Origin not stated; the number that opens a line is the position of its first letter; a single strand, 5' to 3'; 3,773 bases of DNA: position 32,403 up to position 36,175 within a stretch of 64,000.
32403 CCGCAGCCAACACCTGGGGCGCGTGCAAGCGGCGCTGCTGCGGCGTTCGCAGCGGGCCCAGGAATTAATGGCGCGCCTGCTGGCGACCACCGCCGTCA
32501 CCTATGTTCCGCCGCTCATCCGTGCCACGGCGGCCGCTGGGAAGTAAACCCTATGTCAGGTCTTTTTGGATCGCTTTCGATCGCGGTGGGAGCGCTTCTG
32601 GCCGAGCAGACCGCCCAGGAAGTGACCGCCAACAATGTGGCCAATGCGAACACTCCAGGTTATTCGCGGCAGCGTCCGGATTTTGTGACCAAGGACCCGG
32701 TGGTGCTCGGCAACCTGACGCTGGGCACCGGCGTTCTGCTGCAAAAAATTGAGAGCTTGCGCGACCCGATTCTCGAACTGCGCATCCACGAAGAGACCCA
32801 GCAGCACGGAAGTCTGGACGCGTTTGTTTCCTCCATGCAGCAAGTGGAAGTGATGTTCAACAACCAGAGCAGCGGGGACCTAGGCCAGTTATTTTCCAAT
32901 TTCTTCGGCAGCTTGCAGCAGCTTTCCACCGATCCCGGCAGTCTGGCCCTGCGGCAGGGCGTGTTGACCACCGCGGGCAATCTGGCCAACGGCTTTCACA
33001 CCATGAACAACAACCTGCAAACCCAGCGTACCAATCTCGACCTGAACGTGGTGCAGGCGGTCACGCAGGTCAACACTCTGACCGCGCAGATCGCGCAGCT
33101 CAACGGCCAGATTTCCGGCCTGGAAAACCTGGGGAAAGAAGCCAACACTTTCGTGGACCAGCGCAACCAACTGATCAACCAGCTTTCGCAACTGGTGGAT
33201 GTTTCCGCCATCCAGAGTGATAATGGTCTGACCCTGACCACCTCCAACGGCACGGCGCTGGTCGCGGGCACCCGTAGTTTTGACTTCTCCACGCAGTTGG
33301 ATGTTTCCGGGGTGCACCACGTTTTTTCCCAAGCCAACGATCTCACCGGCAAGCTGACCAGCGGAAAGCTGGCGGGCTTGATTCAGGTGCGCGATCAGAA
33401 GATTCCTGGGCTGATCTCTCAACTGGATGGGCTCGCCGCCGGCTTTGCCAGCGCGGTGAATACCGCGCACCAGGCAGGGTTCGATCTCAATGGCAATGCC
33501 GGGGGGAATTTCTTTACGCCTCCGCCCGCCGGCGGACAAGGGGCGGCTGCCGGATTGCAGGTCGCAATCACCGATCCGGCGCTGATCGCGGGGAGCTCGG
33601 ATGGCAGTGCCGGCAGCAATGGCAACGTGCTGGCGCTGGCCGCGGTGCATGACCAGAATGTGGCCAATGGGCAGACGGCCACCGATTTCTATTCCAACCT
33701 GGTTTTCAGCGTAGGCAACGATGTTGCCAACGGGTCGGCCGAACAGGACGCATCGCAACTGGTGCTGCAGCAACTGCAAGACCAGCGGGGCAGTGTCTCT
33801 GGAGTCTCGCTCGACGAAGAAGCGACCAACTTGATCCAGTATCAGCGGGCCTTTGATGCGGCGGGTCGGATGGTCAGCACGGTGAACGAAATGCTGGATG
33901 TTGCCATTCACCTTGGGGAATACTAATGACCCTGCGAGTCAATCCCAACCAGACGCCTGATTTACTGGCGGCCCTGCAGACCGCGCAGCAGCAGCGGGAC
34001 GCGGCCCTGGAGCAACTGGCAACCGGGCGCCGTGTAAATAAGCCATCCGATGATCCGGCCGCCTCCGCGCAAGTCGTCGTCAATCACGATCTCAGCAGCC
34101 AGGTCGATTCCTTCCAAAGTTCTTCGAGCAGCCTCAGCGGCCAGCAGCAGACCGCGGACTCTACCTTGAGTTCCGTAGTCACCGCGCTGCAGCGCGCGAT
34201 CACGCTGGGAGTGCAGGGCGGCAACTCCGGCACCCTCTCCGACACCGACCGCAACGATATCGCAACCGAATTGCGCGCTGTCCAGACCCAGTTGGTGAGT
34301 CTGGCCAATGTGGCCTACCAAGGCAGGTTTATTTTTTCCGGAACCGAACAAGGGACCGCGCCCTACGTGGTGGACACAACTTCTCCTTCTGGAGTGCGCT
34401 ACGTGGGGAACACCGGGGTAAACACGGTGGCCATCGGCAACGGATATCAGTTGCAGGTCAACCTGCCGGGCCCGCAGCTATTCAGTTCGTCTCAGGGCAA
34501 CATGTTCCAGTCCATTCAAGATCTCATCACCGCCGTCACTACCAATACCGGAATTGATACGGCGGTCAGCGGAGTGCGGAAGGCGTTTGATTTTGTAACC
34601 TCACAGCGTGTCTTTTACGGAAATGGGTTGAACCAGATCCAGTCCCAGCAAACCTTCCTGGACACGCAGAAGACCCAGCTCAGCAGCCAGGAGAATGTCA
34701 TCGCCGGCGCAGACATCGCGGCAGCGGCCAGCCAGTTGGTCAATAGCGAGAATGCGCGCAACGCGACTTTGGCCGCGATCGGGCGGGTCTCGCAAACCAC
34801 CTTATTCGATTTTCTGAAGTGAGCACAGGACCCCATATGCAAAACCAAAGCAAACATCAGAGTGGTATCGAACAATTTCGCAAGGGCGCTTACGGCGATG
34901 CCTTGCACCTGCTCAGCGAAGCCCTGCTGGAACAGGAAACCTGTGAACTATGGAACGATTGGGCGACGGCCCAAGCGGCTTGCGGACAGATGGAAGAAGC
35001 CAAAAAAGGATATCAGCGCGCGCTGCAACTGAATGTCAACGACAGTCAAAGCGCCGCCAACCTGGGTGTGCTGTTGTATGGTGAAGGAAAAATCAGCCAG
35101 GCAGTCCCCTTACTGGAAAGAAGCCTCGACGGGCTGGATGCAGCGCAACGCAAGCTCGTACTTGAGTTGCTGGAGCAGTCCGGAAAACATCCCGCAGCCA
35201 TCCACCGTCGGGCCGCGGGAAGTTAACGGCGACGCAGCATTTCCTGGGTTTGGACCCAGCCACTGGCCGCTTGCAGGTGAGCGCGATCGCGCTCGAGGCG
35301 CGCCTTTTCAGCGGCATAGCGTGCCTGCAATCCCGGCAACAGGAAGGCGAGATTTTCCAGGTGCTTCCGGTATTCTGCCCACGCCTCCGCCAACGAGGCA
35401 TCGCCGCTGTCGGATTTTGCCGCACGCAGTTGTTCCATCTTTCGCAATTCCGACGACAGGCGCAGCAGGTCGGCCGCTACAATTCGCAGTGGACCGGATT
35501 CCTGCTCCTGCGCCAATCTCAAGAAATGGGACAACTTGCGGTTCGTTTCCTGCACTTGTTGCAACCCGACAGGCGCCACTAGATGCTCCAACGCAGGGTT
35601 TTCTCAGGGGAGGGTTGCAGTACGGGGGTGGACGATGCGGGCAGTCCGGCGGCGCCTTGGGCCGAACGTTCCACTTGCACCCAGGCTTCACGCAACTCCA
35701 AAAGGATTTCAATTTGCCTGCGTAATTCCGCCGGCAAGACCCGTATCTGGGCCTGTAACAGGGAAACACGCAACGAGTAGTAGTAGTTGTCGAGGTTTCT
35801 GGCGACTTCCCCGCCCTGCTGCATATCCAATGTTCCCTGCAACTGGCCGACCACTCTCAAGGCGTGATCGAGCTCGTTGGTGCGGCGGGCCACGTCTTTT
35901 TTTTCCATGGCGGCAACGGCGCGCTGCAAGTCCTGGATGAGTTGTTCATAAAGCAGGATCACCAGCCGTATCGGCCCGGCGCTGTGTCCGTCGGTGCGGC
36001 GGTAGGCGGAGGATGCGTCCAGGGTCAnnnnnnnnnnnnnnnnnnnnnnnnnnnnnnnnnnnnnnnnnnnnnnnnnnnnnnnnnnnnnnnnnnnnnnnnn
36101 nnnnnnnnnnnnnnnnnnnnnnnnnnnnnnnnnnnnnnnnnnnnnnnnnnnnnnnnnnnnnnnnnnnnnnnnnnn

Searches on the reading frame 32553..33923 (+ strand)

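Call 63: search_protein_families(library=pfam, proteins=[window:32553-33923:+], max_evalue=0.001)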
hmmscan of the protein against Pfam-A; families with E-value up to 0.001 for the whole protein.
window:32553-33923:+ (457 aa): 3 families
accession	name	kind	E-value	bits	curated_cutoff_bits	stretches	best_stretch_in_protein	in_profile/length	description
PF22638.1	FlgK_D1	-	4.1e-59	200.4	28.6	1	95-321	1-233/233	Flagellar hook-associated protein FlgK helical domain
PF06429.18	Flg_bbr_C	-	1.2e-12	47.5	23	1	415-452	7-44/46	Flagellar basal body rod FlgEFG protein C-terminal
PF00460.25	Flg_bb_rod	-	2.2e-10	40.7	20.7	1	9-37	2-30/31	Flagella basal body rod protein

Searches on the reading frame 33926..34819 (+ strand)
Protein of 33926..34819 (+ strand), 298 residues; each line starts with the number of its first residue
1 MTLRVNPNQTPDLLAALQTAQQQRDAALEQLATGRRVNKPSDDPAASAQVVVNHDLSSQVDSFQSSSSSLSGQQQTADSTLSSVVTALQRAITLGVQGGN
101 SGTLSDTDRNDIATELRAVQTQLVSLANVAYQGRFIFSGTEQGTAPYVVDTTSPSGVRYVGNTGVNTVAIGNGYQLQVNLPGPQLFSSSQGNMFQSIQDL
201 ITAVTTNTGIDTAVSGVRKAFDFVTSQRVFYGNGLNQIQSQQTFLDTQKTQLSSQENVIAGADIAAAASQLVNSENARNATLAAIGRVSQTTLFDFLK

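Call 63: search_protein_families(library=pfam, proteins=[window:33926-34819:+], max_evalue=0.001)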
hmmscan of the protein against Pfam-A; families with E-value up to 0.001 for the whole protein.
window:33926-34819:+ (298 aa): 2 families
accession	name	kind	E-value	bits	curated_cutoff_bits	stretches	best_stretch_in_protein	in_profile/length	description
PF00669.25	Flagellin_N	-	9.1e-15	55.4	26.6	1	15-140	12-137/139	Bacterial flagellin N-terminal helical region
PF00700.27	Flagellin_C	-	0.00028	21.6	23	1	216-291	3-78/86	Bacterial flagellin C-terminal helical region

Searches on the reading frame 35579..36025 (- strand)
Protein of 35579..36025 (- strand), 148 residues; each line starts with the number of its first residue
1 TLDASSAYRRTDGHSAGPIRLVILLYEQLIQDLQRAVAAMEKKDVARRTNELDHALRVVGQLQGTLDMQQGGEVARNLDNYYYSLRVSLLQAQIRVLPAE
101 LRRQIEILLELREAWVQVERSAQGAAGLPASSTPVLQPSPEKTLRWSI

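Call 63: search_protein_families(library=pfam, proteins=[window:35579-36025:-], max_evalue=0.001)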
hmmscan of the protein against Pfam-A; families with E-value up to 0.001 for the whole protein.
window:35579-36025:- (148 aa): 1 family
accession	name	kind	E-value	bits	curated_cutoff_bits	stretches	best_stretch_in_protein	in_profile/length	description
PF02561.19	FliS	-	8.8e-28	97.3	26.7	1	6-118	2-114/115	Flagellar protein FliS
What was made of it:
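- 36025..37647 (-): fliD, filament cap protein, 540 aa. The gene is flanked by fliS and flaG plus two flagellin genes (call 63).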
